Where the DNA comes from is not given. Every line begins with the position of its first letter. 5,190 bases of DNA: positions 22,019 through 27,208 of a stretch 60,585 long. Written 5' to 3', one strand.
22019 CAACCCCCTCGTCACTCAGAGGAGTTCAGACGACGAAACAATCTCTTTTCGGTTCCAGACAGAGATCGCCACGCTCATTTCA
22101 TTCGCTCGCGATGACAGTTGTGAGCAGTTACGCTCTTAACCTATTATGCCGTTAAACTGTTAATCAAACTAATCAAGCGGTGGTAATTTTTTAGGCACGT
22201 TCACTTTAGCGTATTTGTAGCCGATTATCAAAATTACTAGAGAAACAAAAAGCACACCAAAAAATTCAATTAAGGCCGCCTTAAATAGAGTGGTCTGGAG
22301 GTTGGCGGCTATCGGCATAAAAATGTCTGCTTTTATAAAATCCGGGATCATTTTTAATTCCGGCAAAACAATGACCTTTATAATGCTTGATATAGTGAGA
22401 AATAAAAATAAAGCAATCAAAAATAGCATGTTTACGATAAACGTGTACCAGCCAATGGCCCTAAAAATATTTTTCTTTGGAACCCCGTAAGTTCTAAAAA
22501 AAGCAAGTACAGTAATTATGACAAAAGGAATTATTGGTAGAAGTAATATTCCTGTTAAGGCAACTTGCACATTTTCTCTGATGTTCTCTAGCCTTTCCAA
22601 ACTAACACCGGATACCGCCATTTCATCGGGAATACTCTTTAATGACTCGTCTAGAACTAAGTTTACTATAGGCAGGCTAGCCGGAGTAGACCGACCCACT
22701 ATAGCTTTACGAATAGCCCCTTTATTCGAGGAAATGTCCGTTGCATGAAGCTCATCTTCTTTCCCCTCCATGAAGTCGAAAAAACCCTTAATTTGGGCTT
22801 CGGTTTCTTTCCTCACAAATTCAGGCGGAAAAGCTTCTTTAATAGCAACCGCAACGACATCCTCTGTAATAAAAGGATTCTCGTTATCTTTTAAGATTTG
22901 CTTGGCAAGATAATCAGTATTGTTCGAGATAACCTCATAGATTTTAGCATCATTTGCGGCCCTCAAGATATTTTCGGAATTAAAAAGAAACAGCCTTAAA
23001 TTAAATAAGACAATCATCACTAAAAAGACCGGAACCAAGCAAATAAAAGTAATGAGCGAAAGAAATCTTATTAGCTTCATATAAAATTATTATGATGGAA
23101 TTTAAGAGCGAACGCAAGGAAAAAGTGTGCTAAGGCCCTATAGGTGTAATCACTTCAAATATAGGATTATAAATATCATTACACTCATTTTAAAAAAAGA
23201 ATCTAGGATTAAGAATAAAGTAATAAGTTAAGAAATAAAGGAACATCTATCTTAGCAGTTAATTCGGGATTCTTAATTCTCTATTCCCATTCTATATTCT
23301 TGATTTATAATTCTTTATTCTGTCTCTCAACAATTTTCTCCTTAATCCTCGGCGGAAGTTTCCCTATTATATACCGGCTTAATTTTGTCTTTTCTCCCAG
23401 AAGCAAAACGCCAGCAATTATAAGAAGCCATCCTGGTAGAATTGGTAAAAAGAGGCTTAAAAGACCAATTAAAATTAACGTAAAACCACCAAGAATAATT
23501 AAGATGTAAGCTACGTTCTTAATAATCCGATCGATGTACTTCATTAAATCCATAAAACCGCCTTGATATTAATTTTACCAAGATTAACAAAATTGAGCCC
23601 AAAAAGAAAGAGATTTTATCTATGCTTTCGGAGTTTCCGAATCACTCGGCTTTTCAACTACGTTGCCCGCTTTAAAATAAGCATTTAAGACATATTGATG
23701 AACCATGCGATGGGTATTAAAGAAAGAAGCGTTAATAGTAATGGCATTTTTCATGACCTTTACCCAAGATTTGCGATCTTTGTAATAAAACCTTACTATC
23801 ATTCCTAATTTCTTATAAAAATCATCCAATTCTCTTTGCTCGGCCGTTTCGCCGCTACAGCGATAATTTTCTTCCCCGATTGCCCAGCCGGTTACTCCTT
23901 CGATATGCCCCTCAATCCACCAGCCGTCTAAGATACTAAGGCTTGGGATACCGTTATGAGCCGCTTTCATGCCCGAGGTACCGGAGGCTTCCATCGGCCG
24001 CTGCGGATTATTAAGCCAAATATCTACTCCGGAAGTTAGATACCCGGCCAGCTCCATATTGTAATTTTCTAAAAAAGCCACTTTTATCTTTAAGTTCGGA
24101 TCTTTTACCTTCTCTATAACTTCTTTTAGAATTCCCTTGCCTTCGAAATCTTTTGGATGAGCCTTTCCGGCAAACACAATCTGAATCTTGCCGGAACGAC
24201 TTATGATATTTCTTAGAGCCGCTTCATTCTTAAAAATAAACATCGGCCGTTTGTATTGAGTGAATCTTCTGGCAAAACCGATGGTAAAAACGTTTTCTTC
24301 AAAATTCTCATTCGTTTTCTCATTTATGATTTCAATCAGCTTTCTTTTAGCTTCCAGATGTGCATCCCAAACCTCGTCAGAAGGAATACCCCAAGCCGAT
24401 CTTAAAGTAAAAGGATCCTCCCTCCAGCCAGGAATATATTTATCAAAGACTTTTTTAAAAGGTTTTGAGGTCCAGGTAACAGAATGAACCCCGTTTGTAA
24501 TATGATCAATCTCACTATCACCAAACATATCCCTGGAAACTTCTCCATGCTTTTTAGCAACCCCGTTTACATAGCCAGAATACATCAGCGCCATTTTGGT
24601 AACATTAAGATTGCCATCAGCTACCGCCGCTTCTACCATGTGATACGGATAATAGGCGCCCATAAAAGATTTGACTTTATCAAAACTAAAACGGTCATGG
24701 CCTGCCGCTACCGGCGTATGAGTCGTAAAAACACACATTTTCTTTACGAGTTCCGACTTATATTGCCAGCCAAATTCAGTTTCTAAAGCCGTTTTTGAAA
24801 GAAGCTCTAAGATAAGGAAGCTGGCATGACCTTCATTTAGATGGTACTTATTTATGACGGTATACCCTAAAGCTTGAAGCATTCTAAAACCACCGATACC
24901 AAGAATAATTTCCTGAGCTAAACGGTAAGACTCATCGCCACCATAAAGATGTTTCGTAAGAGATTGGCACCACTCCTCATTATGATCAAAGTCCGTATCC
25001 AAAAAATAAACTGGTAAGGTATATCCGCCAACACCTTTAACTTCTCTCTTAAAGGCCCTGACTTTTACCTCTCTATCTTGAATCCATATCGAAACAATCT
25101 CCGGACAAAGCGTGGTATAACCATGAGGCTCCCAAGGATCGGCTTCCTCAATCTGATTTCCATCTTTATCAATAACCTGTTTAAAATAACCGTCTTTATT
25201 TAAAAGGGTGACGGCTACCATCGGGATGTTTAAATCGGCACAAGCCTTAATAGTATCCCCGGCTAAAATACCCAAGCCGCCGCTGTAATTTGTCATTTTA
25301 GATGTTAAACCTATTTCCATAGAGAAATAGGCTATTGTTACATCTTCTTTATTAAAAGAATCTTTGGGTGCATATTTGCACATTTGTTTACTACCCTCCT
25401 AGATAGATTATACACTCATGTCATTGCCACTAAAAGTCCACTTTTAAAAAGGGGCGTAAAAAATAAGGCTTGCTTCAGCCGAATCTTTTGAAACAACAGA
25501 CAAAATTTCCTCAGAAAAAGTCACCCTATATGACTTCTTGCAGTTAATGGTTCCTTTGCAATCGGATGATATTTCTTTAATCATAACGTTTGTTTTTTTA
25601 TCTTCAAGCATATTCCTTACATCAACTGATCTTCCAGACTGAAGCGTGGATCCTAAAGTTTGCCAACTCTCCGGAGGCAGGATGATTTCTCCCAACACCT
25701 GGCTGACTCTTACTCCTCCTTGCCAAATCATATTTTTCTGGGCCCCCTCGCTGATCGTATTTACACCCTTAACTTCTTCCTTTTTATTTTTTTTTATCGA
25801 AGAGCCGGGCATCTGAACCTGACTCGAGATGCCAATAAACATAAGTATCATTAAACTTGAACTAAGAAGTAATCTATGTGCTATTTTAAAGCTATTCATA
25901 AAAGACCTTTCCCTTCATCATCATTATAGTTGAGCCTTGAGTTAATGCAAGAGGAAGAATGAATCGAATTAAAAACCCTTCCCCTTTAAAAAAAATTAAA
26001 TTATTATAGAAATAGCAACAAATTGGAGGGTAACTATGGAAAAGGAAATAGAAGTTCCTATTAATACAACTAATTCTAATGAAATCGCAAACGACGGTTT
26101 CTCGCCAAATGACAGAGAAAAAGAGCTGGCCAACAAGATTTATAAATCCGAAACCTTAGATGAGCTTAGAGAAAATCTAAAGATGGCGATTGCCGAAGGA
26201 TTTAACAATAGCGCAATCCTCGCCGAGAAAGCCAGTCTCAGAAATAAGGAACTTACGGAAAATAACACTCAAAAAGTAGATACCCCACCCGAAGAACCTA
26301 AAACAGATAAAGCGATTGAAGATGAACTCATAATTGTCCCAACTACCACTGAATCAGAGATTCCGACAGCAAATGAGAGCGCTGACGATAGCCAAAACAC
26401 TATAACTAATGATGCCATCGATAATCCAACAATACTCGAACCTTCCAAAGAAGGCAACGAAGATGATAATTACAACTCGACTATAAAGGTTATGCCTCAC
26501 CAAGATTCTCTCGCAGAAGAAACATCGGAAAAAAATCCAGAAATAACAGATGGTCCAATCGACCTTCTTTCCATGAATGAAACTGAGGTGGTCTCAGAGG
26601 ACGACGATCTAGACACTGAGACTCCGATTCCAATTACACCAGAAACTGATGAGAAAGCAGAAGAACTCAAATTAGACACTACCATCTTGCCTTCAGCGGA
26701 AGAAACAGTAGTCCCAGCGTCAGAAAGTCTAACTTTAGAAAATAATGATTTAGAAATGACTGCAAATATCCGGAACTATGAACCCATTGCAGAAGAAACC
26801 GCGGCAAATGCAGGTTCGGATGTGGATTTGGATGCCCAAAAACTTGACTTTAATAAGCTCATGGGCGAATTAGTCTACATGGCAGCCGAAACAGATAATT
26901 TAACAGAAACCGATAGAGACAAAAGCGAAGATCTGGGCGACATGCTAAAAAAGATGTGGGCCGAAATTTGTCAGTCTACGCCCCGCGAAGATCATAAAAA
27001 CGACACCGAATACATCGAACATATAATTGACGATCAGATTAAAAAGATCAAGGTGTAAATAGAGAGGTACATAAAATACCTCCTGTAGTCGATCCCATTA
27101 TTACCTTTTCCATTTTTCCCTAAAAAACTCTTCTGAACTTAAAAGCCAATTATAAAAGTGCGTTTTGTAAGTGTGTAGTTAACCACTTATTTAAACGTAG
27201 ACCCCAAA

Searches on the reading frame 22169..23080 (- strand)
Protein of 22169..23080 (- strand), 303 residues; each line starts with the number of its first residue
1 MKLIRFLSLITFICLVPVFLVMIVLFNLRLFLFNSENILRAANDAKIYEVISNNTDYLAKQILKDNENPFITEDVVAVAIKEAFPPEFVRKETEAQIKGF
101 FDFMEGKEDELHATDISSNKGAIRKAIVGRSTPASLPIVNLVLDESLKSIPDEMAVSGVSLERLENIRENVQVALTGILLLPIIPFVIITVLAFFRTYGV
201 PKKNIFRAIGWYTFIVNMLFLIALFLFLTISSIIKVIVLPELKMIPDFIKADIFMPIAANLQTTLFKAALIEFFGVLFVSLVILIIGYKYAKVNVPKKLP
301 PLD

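Call 11: search_protein_families(library=pfam, proteins=[window:22169-23080:-], max_evalue=0.01)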
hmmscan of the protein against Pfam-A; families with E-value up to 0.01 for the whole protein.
window:22169-23080:- (303 aa): 0 families

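Call 23: search_protein_families(library=padloc, proteins=[window:22169-23080:-], max_evalue=1)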
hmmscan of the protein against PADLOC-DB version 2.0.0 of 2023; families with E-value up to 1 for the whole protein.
window:22169-23080:- (303 aa): 1 family
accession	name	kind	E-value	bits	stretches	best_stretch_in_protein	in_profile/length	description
PDLC04892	PDC-S06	-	0.034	10.4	1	46-114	198-267/843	-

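Call 24: search_protein_families(library=phrogs, proteins=[window:22169-23080:-], max_evalue=1)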
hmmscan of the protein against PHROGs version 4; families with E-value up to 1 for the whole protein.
window:22169-23080:- (303 aa): 1 family
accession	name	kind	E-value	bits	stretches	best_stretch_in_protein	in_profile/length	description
phrog_30524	-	unknown function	0.14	12.6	1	37-108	57-127/220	-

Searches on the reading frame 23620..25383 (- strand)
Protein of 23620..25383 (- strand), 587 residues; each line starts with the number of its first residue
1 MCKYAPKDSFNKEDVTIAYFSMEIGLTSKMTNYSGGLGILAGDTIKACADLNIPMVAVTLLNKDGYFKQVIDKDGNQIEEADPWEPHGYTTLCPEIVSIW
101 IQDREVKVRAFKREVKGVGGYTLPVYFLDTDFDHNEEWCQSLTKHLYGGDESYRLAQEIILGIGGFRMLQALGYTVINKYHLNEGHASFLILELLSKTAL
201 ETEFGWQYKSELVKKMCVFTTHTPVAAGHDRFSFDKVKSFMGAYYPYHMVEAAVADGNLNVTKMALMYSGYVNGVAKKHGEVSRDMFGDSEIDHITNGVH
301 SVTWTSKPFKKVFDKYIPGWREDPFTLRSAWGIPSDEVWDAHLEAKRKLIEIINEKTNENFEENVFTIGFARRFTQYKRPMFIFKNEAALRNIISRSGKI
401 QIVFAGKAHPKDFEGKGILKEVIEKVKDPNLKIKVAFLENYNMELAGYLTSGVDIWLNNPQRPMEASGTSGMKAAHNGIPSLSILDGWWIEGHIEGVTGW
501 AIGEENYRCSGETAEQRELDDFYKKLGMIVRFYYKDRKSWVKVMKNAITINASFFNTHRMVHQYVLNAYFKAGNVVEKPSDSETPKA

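Call 11: search_protein_families(library=pfam, proteins=[window:23620-25383:-], max_evalue=0.01)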
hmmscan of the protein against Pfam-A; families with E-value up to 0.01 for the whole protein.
window:23620-25383:- (587 aa): 1 family
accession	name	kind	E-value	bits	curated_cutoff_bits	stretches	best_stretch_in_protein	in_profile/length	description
PF00343.26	Phosphorylase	-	2.3e-32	112.6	27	2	256-516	321-602/713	Carbohydrate phosphorylase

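Call 16: find_related_loci(query=window:23620-25383:-, collection=genome_contigs, flank=10000)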
Query window:23620-25383:- (587 aa) in genome_contigs; peptide patterns used: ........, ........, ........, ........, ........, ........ (x = any residue, [..] = any of these).
598 stretches matched a pattern (row limit reached: there are more); 593 encode a relative of the query (tblastn E <= 1e-3); the best 80 are kept; 80 distinct loci.
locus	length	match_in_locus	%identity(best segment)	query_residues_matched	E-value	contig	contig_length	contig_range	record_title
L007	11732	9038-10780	80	1-582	0e+0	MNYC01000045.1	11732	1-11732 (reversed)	MAG: bacterium CG2_30_37_16 isolate CG2_30_37_16 cg2_3.0_scaffold_5524_c, whole genome shotgun sequence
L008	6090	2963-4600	56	17-570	0e+0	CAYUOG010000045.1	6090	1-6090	MAG TPA_asm: uncultured Thermoplasmatales archaeon isolate binchicken_co6_401 genome assembly, contig: NODE_17184_length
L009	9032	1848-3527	55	12-570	0e+0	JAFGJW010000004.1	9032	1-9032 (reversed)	MAG: Candidatus Woesearchaeota archaeon isolate Zod_Metabat.297 k87_1900896, whole genome shotgun sequence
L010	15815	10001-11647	54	17-573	0e+0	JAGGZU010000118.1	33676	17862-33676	MAG: Thermoplasmata archaeon isolate AUK212 PB_MBMC_166_c_000000000065, whole genome shotgun sequence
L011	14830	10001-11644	54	17-571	0e+0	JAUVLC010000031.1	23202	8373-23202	MAG: Clostridia bacterium isolate CSMAG_496 CSMAG_496_k141_729606_length_23202_cov_10.9189, whole genome shotgun sequenc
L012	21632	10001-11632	54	14-571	0e+0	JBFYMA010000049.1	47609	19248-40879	MAG: Nanoarchaeota archaeon isolate PPR_0050 k121_3309803, whole genome shotgun sequence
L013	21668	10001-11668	54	12-570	0e+0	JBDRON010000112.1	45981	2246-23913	MAG: Elusimicrobiota bacterium isolate MEGAHIT-group-1.958 k141_8799600, whole genome shotgun sequence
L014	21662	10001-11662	53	17-570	0e+0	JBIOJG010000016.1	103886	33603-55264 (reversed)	MAG: Candidatus Binatia bacterium isolate GcC5-6 k141_327109_length_103886_cov_131.6074, whole genome shotgun sequence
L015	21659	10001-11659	53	11-570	0e+0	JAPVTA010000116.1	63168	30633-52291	MAG: Thermodesulfobacteriota bacterium isolate MW3_metabat.11 k97_287440, whole genome shotgun sequence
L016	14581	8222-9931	52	17-585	0e+0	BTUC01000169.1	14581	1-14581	MAG: Phycisphaerae bacterium AMX-MBFR-13 DNA, sequence169, whole genome shotgun sequence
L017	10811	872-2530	54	17-569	0e+0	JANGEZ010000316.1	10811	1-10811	MAG: Candidatus Methylomirabilis sp. bin48 c_000000143942, whole genome shotgun sequence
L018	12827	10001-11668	55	12-570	0e+0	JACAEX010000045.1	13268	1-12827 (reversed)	MAG: Syntrophaceae bacterium isolate L.E.D.62 k119_849573, whole genome shotgun sequence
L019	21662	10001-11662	54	17-570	0e+0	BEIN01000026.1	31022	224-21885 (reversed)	Bacterium HR37 DNA, contig: NODE_476_26, isolate: HRbin37, whole genome shotgun sequence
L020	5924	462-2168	50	1-571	0e+0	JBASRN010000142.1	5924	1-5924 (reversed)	MAG: Blastocatellia bacterium isolate MFD13521_ilm_asm_bin1 k127_277561, whole genome shotgun sequence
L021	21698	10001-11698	52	9-570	0e+0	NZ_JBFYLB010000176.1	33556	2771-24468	MAG: Methanomethylovorans sp. isolate PPR_0024 PPR_0024.fa_k121_980783, whole genome shotgun sequence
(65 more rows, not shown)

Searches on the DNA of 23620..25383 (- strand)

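Call 28: search_rna_families(source=L007, start=1, end=1000, threshold=evalue, max_evalue=1)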
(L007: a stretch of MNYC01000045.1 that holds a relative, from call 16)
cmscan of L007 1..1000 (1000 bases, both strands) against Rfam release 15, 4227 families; matches with E-value up to 1: 3.
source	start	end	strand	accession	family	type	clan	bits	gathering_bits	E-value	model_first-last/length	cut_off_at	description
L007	687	770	+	RF01770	rimP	Cis-reg; leader;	-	24.4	47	0.19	1-102/102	no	Gammaprotebacteria rimP leader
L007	677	758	-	RF01770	rimP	Cis-reg; leader;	-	21.9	47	0.66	1-102/102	no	Gammaprotebacteria rimP leader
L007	646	686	+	RF02060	STnc410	Gene; sRNA;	-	16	50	0.96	1-158/158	no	Enterobacterial sRNA STnc410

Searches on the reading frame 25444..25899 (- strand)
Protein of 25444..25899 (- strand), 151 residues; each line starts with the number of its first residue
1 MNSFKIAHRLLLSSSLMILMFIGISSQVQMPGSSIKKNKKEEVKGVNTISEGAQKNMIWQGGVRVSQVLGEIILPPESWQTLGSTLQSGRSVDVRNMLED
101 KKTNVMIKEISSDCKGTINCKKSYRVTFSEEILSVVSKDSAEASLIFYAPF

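Call 11: search_protein_families(library=pfam, proteins=[window:25444-25899:-], max_evalue=0.01)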
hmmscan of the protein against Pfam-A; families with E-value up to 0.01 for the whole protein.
window:25444-25899:- (151 aa): 0 families

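Call 23: search_protein_families(library=padloc, proteins=[window:25444-25899:-], max_evalue=1)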
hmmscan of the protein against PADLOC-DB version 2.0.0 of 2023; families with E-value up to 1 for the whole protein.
window:25444-25899:- (151 aa): 0 families

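Call 24: search_protein_families(library=phrogs, proteins=[window:25444-25899:-], max_evalue=1)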
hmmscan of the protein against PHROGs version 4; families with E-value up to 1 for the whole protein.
window:25444-25899:- (151 aa): 0 families

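Call 58: search_protein_families(library=pfam, proteins=[window:25444-25899:-], max_evalue=10)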
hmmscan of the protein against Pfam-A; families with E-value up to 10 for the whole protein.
window:25444-25899:- (151 aa): 1 family
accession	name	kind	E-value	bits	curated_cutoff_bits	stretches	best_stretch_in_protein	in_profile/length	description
PF13833.12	EF-hand_8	-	0.07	13.3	28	1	96-122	20-46/54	EF-hand domain pair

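Call 82: find_encoding_contigs(protein=window:25444-25899:-, flank=3000, max_places=10)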
Protein window:25444-25899:- (151 aa): 21 contigs read that carry it; 7 places shown.
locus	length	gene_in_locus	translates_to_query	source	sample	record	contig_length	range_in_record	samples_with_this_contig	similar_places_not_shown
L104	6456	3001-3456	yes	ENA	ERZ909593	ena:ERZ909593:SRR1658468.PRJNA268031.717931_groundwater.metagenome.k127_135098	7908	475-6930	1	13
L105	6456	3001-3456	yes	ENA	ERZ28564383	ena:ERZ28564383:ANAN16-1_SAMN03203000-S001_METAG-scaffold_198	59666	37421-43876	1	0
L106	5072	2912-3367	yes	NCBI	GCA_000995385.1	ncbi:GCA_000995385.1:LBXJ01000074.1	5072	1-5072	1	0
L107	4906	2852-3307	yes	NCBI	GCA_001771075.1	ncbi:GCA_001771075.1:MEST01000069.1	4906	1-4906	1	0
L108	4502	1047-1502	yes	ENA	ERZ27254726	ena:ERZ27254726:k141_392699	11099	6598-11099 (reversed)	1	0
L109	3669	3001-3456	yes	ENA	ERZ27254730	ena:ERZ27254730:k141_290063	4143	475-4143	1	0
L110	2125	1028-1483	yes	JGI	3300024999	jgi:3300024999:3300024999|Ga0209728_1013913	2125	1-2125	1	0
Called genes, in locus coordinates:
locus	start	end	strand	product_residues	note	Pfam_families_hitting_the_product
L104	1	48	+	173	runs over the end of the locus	?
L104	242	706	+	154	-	-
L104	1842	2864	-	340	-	-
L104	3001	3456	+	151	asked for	-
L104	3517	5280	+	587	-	PF00343:Phosphorylase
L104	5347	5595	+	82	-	-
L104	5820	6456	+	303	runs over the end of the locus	-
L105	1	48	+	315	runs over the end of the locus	PF00480:ROK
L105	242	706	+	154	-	-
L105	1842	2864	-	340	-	-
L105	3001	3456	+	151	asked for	-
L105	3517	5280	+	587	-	PF00343:Phosphorylase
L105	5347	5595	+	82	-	-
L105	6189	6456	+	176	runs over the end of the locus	-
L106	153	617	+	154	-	-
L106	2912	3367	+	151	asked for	-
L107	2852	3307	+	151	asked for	-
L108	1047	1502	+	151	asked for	-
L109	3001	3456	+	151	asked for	-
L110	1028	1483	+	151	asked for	-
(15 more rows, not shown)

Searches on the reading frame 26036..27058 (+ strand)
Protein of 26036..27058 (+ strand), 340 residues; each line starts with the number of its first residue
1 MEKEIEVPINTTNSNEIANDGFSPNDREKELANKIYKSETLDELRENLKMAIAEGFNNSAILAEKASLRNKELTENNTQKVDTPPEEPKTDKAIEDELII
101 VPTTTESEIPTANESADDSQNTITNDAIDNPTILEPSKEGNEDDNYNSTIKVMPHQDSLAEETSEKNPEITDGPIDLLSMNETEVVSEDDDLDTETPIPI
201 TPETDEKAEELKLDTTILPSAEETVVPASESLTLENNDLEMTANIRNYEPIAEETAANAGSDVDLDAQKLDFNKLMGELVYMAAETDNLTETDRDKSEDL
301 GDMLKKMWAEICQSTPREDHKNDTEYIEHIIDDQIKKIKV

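Call 11: search_protein_families(library=pfam, proteins=[window:26036-27058:+], max_evalue=0.01)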
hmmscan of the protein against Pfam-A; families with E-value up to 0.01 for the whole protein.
window:26036-27058:+ (340 aa): 0 families

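Call 12: find_encoding_contigs(protein=window:26036-27058:+, flank=4000, max_places=10)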
Protein window:26036-27058:+ (340 aa): 20 contigs read that carry it; 6 places shown.
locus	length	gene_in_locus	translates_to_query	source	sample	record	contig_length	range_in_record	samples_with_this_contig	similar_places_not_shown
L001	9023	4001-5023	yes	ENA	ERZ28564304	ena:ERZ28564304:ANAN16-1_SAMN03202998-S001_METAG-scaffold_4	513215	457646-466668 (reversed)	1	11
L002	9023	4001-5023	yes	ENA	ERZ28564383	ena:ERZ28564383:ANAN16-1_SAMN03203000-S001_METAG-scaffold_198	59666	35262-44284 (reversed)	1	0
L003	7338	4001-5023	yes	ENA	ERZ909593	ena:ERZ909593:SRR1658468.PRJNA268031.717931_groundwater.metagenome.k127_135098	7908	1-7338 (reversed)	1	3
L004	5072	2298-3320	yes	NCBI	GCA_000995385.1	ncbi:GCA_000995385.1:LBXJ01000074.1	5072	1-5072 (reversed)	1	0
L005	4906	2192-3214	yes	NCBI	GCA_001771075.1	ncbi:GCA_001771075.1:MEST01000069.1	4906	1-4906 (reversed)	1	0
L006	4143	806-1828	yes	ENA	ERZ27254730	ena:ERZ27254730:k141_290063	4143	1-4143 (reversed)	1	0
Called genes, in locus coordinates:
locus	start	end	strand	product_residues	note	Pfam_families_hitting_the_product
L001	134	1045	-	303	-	-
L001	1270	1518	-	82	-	-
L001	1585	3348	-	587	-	PF00343:Phosphorylase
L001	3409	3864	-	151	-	-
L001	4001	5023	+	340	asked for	-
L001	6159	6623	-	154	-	-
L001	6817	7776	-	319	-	PF00480:ROK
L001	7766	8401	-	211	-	PF01928:CYTH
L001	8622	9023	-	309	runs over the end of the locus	PF00515:TPR_1 (faint), PF07719:TPR_2 (faint), PF12895:ANAPC3 (faint), PF23914:TPR_CcmH_CycH, PF13432:TPR_16 (weak), PF13414:TPR_11 (weak), PF13431:TPR_17 (weak), PF13424:TPR_12 (weak), +7 more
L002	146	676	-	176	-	-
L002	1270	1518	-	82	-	-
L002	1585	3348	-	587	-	PF00343:Phosphorylase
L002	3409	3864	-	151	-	-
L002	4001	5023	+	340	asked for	-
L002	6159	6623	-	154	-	-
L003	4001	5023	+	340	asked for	-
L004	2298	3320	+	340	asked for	-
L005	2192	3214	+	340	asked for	-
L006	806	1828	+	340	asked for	-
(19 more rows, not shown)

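Call 15: find_homologous_proteins(query=window:26036-27058:+)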
Query window:26036-27058:+ (340 aa): 2 proteins with E <= 0.001 among 4427 candidates.
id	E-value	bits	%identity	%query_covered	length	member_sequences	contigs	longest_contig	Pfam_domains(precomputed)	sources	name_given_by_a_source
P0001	5.5e-207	705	100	100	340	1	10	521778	-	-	-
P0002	3.5e-32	131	57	23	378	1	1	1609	-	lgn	-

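Call 23: search_protein_families(library=padloc, proteins=[window:26036-27058:+], max_evalue=1)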
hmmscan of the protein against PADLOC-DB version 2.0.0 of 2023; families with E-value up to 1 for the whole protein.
window:26036-27058:+ (340 aa): 0 families

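Call 24: search_protein_families(library=phrogs, proteins=[window:26036-27058:+], max_evalue=1)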
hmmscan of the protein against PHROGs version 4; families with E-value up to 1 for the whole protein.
window:26036-27058:+ (340 aa): 0 families

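Call 52: find_encoding_contigs(protein=P0002, flank=5000, max_places=10)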
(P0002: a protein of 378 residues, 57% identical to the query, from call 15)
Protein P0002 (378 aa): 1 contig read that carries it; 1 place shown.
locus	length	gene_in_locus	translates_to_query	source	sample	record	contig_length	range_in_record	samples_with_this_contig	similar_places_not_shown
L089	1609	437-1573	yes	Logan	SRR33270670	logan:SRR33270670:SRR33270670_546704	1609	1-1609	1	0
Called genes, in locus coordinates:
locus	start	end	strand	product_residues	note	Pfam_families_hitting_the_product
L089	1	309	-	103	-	?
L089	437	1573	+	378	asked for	-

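Call 53: find_related_loci(query=A1, collection=metagenome_contigs, flank=6000)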
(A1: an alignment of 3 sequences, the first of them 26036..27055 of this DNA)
Query A1 (340 aa) in metagenome_contigs; peptide patterns used: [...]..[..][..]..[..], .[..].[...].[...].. (x = any residue, [..] = any of these).
600 stretches matched a pattern (row limit reached: there are more); 2 encode a relative of the query (tblastn E <= 1e-3); 2 distinct loci.
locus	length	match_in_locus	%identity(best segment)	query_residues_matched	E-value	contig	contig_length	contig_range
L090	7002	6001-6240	36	262-338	1e-11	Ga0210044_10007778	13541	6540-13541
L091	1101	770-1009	35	262-338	2e-11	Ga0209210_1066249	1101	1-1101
